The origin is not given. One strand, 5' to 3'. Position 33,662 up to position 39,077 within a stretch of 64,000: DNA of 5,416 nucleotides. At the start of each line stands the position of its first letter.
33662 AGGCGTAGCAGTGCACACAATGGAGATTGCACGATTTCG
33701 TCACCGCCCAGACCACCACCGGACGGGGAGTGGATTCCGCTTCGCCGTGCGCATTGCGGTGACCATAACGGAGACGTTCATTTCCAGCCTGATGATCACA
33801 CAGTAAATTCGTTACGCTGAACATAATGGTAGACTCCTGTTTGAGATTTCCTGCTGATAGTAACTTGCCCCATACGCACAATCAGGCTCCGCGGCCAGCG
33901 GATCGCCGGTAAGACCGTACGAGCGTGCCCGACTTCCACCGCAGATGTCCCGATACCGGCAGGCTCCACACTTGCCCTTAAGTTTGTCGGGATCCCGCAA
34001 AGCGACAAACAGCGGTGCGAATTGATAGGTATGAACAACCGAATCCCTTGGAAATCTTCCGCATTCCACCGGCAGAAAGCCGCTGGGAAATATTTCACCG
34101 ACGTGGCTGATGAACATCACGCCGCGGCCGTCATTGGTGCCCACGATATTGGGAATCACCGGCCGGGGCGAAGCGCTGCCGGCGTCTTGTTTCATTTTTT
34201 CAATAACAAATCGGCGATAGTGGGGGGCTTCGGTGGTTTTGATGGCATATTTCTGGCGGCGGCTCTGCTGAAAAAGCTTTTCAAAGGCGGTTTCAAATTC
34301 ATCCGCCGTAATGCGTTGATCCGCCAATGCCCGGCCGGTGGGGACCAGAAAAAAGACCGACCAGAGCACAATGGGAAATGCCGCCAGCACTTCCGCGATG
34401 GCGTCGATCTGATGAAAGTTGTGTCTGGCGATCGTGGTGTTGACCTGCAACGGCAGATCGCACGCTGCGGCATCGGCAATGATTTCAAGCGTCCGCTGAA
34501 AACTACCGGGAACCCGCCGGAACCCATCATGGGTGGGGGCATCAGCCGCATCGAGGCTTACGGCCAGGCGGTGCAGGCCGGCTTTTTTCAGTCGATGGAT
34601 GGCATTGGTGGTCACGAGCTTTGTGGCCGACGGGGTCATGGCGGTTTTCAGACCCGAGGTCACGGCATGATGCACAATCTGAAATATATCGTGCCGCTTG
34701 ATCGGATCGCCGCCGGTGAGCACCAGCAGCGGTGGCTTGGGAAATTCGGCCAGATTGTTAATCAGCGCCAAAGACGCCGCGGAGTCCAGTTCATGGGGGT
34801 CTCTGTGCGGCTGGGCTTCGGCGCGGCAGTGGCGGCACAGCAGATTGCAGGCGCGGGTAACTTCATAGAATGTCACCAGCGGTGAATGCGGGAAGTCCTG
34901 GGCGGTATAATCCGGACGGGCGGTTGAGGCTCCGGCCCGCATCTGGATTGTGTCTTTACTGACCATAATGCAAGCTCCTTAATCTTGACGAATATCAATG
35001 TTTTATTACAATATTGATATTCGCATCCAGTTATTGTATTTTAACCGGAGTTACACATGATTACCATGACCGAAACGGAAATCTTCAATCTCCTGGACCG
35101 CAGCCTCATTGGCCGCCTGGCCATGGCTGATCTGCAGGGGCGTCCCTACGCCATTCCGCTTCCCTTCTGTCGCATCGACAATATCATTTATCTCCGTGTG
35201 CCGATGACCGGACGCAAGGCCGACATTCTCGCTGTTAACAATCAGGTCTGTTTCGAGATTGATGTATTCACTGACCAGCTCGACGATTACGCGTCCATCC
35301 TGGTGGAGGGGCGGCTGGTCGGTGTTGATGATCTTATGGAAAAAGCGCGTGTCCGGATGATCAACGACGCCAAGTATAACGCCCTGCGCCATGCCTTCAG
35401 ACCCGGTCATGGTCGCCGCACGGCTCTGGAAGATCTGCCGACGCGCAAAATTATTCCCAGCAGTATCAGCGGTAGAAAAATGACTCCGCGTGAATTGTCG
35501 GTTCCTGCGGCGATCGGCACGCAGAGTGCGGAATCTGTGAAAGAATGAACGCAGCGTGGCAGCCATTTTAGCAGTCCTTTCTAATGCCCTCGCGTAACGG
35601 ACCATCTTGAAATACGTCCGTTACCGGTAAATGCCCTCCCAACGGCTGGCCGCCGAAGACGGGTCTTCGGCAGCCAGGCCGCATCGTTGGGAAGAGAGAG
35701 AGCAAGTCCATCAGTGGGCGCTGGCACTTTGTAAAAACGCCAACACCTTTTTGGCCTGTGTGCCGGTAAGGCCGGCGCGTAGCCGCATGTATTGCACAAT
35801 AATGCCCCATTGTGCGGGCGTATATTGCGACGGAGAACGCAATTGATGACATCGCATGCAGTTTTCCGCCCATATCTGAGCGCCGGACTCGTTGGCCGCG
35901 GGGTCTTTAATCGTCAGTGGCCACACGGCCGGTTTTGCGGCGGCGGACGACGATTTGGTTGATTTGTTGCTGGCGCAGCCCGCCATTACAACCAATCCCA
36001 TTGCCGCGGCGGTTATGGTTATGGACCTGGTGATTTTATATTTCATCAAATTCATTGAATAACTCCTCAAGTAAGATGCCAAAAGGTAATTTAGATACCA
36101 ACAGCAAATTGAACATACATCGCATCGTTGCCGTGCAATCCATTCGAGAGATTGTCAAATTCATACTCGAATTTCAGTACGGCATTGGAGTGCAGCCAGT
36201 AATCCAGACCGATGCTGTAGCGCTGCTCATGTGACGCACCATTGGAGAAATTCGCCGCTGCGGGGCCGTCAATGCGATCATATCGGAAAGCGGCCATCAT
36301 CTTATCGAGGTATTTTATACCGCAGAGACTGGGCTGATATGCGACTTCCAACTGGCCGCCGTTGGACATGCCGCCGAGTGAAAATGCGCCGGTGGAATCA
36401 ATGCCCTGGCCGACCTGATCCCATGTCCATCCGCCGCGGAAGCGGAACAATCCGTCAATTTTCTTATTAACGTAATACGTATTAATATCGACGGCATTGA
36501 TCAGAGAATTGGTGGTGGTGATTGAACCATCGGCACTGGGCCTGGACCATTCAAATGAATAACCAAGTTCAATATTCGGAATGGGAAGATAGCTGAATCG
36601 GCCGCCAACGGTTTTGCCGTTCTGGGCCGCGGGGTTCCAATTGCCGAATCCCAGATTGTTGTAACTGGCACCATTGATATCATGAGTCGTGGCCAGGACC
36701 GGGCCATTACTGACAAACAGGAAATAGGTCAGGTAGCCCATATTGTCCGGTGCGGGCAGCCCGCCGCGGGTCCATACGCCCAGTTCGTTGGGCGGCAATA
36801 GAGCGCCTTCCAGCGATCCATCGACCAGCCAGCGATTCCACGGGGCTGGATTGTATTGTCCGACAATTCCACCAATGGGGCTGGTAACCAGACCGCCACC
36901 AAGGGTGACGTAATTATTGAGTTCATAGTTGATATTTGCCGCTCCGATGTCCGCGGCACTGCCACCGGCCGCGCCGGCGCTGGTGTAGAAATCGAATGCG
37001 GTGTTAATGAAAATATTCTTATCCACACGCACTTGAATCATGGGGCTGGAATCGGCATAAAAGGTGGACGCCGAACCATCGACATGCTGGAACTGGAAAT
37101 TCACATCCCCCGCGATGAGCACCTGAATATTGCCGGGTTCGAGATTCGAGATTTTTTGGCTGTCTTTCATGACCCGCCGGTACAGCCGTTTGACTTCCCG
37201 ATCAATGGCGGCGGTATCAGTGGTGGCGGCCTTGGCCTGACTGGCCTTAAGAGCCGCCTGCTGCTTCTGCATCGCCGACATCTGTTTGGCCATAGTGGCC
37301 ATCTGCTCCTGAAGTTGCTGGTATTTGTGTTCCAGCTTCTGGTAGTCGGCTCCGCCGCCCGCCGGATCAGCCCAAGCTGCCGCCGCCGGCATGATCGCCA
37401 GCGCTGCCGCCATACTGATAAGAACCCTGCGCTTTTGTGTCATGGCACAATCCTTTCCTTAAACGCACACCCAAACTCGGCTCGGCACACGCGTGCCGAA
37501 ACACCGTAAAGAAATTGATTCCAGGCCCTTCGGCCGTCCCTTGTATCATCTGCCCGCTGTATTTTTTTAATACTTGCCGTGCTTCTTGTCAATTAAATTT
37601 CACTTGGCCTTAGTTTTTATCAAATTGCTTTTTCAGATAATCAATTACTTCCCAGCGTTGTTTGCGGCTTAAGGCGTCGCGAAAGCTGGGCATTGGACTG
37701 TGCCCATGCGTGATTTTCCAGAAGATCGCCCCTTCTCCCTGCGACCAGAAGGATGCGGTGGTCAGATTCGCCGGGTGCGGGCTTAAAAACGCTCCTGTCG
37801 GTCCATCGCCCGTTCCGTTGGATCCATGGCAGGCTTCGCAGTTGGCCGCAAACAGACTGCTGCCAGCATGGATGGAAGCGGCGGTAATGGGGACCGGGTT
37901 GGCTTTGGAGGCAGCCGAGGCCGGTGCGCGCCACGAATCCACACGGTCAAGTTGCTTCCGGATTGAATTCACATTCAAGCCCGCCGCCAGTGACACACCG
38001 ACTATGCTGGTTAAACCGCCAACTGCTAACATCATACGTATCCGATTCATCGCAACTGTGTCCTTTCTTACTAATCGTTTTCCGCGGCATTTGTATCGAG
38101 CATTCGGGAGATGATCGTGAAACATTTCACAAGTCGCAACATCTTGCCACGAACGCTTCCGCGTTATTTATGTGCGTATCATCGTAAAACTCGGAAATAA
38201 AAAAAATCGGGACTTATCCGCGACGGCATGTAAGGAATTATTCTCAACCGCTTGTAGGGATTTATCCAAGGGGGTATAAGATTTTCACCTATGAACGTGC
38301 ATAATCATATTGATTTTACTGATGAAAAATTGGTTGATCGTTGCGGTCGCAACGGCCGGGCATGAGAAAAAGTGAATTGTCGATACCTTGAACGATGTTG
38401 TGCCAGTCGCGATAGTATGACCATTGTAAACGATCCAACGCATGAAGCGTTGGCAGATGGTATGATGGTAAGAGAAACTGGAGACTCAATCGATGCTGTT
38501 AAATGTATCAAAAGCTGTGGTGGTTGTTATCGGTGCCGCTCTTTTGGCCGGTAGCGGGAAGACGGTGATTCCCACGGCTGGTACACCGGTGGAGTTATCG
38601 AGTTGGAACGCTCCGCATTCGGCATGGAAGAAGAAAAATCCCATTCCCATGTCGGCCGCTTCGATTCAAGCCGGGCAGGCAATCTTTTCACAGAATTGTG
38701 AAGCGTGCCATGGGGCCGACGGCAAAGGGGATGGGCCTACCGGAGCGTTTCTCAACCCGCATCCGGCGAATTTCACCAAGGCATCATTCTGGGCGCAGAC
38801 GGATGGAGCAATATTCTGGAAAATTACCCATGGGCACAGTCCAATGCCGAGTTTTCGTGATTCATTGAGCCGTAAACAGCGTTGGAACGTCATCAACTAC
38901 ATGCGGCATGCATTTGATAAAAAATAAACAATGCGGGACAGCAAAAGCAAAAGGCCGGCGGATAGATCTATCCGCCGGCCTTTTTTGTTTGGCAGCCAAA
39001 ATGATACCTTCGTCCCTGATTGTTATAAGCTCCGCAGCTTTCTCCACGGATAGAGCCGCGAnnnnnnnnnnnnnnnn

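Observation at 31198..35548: Two tandem radical SAM/SPASM enzymes translationally coupled to an NMO-family flavoenzyme, facing a PNPOx-like gene across a palindromic operator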

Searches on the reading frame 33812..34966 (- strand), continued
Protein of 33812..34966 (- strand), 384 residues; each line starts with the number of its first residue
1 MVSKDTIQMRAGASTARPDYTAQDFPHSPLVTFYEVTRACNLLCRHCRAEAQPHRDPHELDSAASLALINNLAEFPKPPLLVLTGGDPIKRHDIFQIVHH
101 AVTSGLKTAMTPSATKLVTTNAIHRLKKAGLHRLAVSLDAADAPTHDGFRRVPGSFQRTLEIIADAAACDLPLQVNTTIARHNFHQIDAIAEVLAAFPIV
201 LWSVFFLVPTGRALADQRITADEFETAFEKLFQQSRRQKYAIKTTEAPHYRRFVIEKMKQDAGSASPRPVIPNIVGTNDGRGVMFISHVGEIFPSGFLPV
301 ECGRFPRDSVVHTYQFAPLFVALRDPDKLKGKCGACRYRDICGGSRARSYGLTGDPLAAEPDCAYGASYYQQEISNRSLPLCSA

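Call 46: get_annotated_region(hit=H53, flank=7000)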
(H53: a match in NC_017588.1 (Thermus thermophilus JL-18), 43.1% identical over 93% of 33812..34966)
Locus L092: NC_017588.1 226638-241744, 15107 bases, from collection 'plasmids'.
description: Thermus thermophilus JL-18 plasmid pTTJL1801, complete sequence
organism: Thermus thermophilus JL-18 (NCBI taxid 798128)
taxonomy: Bacteria; Deinococcota; Deinococci; Thermales; Thermaceae; Thermus; Thermus thermophilus; Thermus thermophilus JL-18
host: -; source: -; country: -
typing (MOB-suite, as given by PLSDB): non-mobilizable; replicon rep_cluster_1121
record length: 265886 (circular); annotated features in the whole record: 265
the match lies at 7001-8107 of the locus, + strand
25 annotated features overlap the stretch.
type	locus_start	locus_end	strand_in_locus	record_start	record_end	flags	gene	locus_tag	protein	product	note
CDS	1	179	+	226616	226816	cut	-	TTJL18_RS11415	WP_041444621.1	hypothetical protein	-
CDS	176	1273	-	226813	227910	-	-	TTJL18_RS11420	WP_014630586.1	YwiC-like family protein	-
CDS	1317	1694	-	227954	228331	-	-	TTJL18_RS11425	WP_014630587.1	hypothetical protein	-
CDS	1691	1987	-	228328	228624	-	-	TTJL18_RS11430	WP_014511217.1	AraC family ligand binding domain-containing protein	-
CDS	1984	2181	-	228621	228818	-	-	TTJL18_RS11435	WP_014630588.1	DUF542 domain-containing protein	-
CDS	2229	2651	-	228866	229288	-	-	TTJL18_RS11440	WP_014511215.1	Rrf2 family transcriptional regulator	-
CDS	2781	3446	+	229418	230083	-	-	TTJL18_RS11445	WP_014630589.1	cytochrome c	-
CDS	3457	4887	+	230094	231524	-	-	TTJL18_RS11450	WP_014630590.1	cbb3-type cytochrome c oxidase subunit I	GO:0009060 - aerobic respiration [Evidence IEA]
CDS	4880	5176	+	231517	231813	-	-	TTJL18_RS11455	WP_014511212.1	hypothetical protein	-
CDS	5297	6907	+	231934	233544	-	-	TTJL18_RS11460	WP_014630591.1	nitrite reductase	-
CDS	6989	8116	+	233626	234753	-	-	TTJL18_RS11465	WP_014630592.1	TIGR04053 family radical SAM/SPASM domain-containing protein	-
CDS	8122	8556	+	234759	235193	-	-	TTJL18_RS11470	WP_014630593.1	cytochrome c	-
CDS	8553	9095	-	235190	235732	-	-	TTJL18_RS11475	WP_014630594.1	MarR family transcriptional regulator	GO:0006355 - regulation of DNA-templated transcription [Evidence IEA]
CDS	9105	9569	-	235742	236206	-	-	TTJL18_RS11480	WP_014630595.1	cytochrome P460 family protein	-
CDS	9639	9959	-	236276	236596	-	-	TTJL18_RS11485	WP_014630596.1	hypothetical protein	-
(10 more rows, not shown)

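Call 47: get_annotated_region(hit=H72, flank=6000)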
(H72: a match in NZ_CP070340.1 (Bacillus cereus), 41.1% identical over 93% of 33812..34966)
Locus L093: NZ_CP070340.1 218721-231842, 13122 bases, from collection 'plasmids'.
description: Bacillus cereus strain VKM B-370 plasmid pVKMB-370_1, complete sequence
organism: Bacillus cereus (NCBI taxid 1396)
taxonomy: Bacteria; Bacillota; Bacilli; Bacillales; Bacillaceae; Bacillus; Bacillus cereus
host: -; source: Bombyx mori,whole organism; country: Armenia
typing (MOB-suite, as given by PLSDB): conjugative; replicon rep_cluster_1912; relaxase MOBP; mating-pair formation MPF_T
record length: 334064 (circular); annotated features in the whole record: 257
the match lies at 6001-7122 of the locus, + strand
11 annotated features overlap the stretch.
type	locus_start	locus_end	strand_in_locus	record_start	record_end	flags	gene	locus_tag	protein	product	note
CDS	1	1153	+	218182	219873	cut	-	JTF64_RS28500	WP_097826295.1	hypothetical protein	-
CDS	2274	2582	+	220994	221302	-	-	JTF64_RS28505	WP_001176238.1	hypothetical protein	-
CDS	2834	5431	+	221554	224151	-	adhE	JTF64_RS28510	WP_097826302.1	bifunctional acetaldehyde-CoA/alcohol dehydrogenase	GO:0006066 - alcohol metabolic process [Evidence IEA]; GO:0015976 - carbon utilization [Evidence IEA]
CDS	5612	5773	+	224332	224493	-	-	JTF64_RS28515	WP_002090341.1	Spo0E family sporulation regulatory protein-aspartic acid phosphatase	GO:0043937 - regulation of sporulation [Evidence IEA]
CDS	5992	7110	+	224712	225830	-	-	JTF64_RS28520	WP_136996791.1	TIGR04053 family radical SAM/SPASM domain-containing protein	-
CDS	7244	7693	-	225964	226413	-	nrdG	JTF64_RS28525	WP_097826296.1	anaerobic ribonucleoside-triphosphate reductase activating protein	GO:0009265 - 2'-deoxyribonucleotide biosynthetic process [Evidence IEA]; GO:0051353 - positive regulation of ...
CDS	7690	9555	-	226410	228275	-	-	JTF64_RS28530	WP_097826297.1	anaerobic ribonucleoside triphosphate reductase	-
CDS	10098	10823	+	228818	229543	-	-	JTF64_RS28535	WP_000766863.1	YwiC-like family protein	-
CDS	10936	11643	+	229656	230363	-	-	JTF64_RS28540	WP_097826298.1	methyltransferase domain-containing protein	-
CDS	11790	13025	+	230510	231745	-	-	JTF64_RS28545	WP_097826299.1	FprA family A-type flavoprotein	-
CDS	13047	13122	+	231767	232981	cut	-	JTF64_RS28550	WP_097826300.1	FAD-dependent oxidoreductase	-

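Call 48: get_annotated_region(hit=H43, flank=6000)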
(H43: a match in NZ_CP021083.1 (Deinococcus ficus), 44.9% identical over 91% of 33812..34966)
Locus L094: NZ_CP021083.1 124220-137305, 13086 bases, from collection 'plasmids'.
description: Deinococcus ficus strain CC-FR2-10 plasmid pDFI2, complete sequence
organism: Deinococcus ficus (NCBI taxid 317577)
taxonomy: Bacteria; Deinococcota; Deinococci; Deinococcales; Deinococcaceae; Deinococcus; Deinococcus ficus
host: -; source: Ficus religiosa L.,cell culture,rhizosphere,rhizosphere; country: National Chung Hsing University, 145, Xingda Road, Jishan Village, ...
typing (MOB-suite, as given by PLSDB): non-mobilizable; replicon rep_cluster_202
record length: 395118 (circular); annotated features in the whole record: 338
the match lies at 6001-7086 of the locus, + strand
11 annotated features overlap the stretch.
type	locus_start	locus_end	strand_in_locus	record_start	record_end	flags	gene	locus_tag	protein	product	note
CDS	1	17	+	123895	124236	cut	-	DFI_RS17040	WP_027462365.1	rhodanese-like domain-containing protein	-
CDS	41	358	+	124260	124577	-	-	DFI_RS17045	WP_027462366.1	rhodanese-like domain-containing protein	-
CDS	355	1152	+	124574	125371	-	-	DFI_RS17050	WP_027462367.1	sulfite exporter TauE/SafE family protein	GO:0006810 - transport [Evidence IEA]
CDS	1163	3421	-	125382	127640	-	-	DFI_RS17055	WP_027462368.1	DNA polymerase domain-containing protein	-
CDS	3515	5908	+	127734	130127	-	-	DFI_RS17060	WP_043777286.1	excinuclease ABC subunit UvrA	-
CDS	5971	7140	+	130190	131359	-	-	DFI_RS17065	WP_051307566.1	TIGR04053 family radical SAM/SPASM domain-containing protein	-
CDS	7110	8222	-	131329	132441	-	-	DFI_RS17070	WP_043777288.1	cytochrome P450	-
CDS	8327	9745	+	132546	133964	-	-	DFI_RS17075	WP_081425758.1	CbiX/SirB N-terminal domain-containing protein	-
CDS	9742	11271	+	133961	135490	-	cobA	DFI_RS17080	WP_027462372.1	uroporphyrinogen-III C-methyltransferase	GO:0019354 - siroheme biosynthetic process [Evidence IEA]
CDS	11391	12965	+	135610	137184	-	-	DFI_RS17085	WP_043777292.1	nitrite/sulfite reductase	-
CDS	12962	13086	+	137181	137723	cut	cysC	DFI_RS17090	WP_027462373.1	adenylyl-sulfate kinase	GO:0006790 - sulfur compound metabolic process [Evidence IEA]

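Call 71: find_encoding_contigs(protein=P0241, flank=10000, max_places=2)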
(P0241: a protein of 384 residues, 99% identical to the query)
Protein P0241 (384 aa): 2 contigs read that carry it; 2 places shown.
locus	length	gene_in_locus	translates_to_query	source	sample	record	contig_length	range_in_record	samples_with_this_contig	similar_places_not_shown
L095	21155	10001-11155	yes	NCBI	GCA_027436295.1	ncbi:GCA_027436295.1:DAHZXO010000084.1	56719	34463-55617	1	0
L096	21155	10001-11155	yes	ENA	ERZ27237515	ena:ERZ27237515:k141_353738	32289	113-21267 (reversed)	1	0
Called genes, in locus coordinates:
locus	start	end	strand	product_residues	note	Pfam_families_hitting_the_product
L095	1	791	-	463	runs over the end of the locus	PF00479:G6PD_N, PF02781:G6PD_C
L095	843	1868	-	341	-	PF03446:NAD_binding_2, PF03807:F420_oxidored (weak), PF00393:6PGD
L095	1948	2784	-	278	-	PF00702:Hydrolase (faint), PF08282:Hydrolase_3, PF05116:S6PP (weak)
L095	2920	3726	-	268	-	PF01557:FAA_hydrolase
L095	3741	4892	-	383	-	PF01408:GFO_IDH_MocA, PF02894:GFO_IDH_MocA_C, PF22725:GFO_IDH_MocA_C3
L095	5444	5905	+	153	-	PF07681:DoxX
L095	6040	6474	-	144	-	PF00034:Cytochrom_C, PF13442:Cytochrome_CBB3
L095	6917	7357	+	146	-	PF00034:Cytochrom_C, PF13442:Cytochrome_CBB3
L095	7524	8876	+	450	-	-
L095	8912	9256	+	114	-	-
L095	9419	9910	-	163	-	PF12900:Pyridox_ox_2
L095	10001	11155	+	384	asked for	PF04055:Radical_SAM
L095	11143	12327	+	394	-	PF13353:Fer4_12, PF04055:Radical_SAM, PF13186:SPASM (faint)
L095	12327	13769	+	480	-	PF03060:NMO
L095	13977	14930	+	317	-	PF00291:PALP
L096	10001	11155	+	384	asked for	PF04055:Radical_SAM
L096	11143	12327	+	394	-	PF13353:Fer4_12, PF04055:Radical_SAM, PF13186:SPASM (faint)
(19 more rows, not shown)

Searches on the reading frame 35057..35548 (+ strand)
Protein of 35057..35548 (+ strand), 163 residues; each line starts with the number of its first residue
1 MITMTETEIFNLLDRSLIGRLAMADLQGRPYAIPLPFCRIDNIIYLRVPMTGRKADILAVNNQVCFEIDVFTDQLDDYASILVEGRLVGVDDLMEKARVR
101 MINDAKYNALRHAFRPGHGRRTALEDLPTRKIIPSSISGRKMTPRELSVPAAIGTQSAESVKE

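Call 3: search_protein_families(library=pfam, proteins=[window:35057-35548:+])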
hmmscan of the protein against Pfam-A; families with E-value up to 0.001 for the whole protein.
window:35057-35548:+ (163 aa): 2 families
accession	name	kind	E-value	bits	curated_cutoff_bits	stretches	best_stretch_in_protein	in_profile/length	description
PF12900.13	Pyridox_ox_2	-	7.4e-14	52.3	27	1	6-101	2-101/140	Pyridoxamine 5'-phosphate oxidase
PF01243.27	PNPOx_N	-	0.00098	19.9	28.1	0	7-125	3-110/120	Pyridoxamine 5'-phosphate oxidase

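Call 4: search_protein_families(library=ncbifam, proteins=[window:35057-35548:+])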
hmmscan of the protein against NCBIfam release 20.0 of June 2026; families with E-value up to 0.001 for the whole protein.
window:35057-35548:+ (163 aa): 2 families
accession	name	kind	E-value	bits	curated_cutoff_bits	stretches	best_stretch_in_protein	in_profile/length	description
NF000261.1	NimABCDEF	equivalog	3.7e-07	30.2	260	1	6-68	14-76/153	NimABCDEF family 5-nitroimidazole reductase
NF000262.1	NimIJ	equivalog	1.4e-05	25.2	270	1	4-108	11-120/151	NimIJ family nitroimidazole resistance protein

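Call 36: search_solved_structures(query=window:35057-35548:+, max_evalue=0.01)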
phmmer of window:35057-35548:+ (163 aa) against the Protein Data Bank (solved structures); distinct sequences matched with E-value up to 0.01: 3.
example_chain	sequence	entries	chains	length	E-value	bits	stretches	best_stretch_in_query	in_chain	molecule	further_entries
2hq9_A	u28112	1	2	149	1.3e-05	28.6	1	3-95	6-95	Mll6688 protein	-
2fg9_A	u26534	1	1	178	0.0003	24.2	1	22-71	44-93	5-nitroimidazole antibiotic resistance protein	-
2hti_A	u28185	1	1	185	0.00086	22.7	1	6-68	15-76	BH0577 protein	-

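Call 83: search_solved_structures(query=A4, max_evalue=0.01)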
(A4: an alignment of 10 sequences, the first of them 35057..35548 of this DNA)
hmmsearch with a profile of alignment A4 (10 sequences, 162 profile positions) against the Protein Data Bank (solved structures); distinct sequences matched with E-value up to 0.01: 6.
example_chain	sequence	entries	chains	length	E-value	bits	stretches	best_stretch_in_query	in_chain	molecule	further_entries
2hq9_A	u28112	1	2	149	5.2e-09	39.5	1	6-118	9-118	Mll6688 protein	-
2hti_A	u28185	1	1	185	1.9e-08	37.7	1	6-68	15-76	BH0577 protein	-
3u0i_A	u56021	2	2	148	5e-08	36.3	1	3-104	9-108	probable FAD-binding, putative uncharacterized protein | Putative uncharacterized protein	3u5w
2fg9_A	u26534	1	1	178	5.5e-08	36.2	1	19-120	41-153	5-nitroimidazole antibiotic resistance protein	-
2fur_A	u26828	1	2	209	0.00011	25.4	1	6-101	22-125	hypothetical protein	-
1rfe_A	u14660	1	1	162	0.0028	20.9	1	2-68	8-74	hypothetical protein Rv2991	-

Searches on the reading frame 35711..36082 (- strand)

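Call 7: search_protein_families(library=pfam, proteins=[window:35711-36082:-])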
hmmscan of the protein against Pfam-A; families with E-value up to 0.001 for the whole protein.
window:35711-36082:- (123 aa): 1 family
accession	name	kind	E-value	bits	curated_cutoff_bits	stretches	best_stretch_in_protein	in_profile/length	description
PF00034.26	Cytochrom_C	-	0.00083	21.1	21.3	0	66-85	3-22/90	Cytochrome c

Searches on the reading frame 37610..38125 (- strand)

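Call 7: search_protein_families(library=pfam, proteins=[window:37610-38125:-])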
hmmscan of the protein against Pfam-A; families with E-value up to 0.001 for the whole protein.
window:37610-38125:- (171 aa): 2 families
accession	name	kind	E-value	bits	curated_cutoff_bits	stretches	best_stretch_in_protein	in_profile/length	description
PF13442.11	Cytochrome_CBB3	-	7.7e-14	52.2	27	1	84-164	2-68/68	Cytochrome C oxidase, cbb3-type, subunit III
PF00034.26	Cytochrom_C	-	3e-10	41.7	21.3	1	86-166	2-88/90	Cytochrome c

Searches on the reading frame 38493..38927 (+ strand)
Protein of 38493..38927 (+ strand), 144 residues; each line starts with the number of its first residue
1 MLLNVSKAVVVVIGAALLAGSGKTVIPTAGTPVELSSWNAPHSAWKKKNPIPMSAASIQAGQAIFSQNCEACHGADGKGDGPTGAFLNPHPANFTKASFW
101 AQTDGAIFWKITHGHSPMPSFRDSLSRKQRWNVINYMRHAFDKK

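Call 7: search_protein_families(library=pfam, proteins=[window:38493-38927:+])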
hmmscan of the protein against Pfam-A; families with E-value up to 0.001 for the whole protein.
window:38493-38927:+ (144 aa): 2 families
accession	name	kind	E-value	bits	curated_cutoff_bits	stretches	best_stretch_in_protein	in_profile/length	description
PF13442.11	Cytochrome_CBB3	-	7.8e-15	55.4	27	1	57-137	2-68/68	Cytochrome C oxidase, cbb3-type, subunit III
PF00034.26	Cytochrom_C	-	1.1e-11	46.3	21.3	1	59-139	2-88/90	Cytochrome c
